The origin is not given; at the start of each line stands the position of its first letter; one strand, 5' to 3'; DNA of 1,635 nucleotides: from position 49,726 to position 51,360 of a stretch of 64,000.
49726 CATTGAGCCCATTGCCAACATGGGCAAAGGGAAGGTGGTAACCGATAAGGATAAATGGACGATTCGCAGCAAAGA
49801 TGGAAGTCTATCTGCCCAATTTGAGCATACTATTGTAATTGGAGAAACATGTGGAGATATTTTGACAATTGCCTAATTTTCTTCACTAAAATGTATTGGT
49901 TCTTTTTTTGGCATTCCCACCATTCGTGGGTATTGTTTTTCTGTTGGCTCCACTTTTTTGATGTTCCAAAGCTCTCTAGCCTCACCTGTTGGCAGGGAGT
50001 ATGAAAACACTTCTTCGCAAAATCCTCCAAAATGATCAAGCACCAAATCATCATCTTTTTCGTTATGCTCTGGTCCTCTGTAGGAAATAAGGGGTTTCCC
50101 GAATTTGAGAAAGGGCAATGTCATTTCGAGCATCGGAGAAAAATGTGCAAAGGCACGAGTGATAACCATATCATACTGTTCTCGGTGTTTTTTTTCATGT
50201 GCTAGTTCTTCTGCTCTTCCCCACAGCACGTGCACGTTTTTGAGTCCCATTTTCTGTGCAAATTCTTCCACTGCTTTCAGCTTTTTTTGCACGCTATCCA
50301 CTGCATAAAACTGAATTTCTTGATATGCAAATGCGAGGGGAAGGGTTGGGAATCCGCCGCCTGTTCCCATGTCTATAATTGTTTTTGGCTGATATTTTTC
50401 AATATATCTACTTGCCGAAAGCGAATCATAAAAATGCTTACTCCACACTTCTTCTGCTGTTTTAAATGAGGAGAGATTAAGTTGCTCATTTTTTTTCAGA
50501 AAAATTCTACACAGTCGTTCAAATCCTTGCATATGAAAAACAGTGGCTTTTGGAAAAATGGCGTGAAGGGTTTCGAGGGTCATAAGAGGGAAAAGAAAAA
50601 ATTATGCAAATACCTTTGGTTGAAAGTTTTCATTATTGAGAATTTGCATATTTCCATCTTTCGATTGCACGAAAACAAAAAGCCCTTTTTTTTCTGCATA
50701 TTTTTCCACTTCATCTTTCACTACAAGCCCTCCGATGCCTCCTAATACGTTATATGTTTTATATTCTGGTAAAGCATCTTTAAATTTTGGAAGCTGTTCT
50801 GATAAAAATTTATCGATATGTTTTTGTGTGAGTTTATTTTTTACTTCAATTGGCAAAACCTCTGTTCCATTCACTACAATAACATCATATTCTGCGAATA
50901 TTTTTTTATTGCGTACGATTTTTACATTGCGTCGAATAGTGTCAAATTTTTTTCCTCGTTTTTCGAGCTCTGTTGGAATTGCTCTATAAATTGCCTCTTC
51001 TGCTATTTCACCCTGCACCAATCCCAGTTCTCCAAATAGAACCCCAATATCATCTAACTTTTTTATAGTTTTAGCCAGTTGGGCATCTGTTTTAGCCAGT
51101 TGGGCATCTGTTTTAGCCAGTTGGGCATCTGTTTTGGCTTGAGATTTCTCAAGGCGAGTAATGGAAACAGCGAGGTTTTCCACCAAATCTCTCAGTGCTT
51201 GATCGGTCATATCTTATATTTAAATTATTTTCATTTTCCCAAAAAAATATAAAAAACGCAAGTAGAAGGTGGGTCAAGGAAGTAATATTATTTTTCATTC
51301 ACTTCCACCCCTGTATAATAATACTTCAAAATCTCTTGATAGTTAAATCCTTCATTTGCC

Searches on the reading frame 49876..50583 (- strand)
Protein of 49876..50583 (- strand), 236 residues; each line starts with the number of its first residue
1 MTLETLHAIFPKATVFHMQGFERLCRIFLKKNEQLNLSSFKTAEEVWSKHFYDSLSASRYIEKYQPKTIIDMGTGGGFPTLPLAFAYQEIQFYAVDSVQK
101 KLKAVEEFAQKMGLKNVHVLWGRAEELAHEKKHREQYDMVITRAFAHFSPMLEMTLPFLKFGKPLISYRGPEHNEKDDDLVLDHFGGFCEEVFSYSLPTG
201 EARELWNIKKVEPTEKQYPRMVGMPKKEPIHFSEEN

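Call 24: search_protein_families(library=pfam, proteins=[window:49876-50583:-], max_evalue=0.1)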
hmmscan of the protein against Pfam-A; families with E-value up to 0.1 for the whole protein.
window:49876-50583:- (236 aa): 11 families
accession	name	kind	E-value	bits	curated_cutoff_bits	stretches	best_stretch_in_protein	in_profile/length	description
PF02527.21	GidB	-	3.4e-37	128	27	1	19-174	3-153/184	rRNA small subunit methyltransferase G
PF13847.12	Methyltransf_31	-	7.6e-10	39.1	27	1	67-148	5-86/145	Methyltransferase domain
PF13649.12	Methyltransf_25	-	1.1e-07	32.9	27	1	69-150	1-79/97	Methyltransferase domain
PF13679.12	Methyltransf_32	-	4.2e-05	24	27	1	59-142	19-107/143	Methyltransferase domain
PF08241.18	Methyltransf_11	-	7.7e-05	23.7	21.2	1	71-153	2-77/95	Methyltransferase domain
PF05175.20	MTS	-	0.00029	21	23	1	40-142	4-104/170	Methyltransferase small domain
PF08242.18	Methyltransf_12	-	0.00043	21.4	30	1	71-153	2-82/98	Methyltransferase domain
PF24675.1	NpmA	-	0.00089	19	60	1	61-130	20-92/214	16S rRNA (adenine(1408)-N(1))-methyltransferase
PF02390.23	Methyltransf_4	-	0.0017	18.3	24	1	67-127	3-63/173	Putative methyltransferase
PF01209.24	Ubie_methyltran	-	0.015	15.1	20.1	1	46-137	34-120/233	ubiE/COQ5 methyltransferase family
PF01189.24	Methyltr_RsmB-F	-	0.017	15.3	27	1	66-140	9-83/199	16S rRNA methyltransferase RsmB/F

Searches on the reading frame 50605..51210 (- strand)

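Call 24: search_protein_families(library=pfam, proteins=[window:50605-51210:-], max_evalue=0.1)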
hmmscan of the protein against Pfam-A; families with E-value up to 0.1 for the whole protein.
window:50605-51210:- (202 aa): 4 families
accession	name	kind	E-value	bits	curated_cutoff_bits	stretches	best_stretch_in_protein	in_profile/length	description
PF08378.17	NERD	-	0.00075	20.4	22.1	1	67-125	2-56/111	Nuclease-related domain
PF13635.12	DUF4143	-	0.011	15.9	28.1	1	17-125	60-159/160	Domain of unknown function (DUF4143)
PF16326.10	ABC_tran_CTD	-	0.018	15.7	32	1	11-54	11-59/69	ABC transporter C-terminal domain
PF24922.1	ACBP4_C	-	0.024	15.3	31.2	0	4-70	27-93/105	Acyl-CoA-binding domain-containing protein 4-6, C-terminal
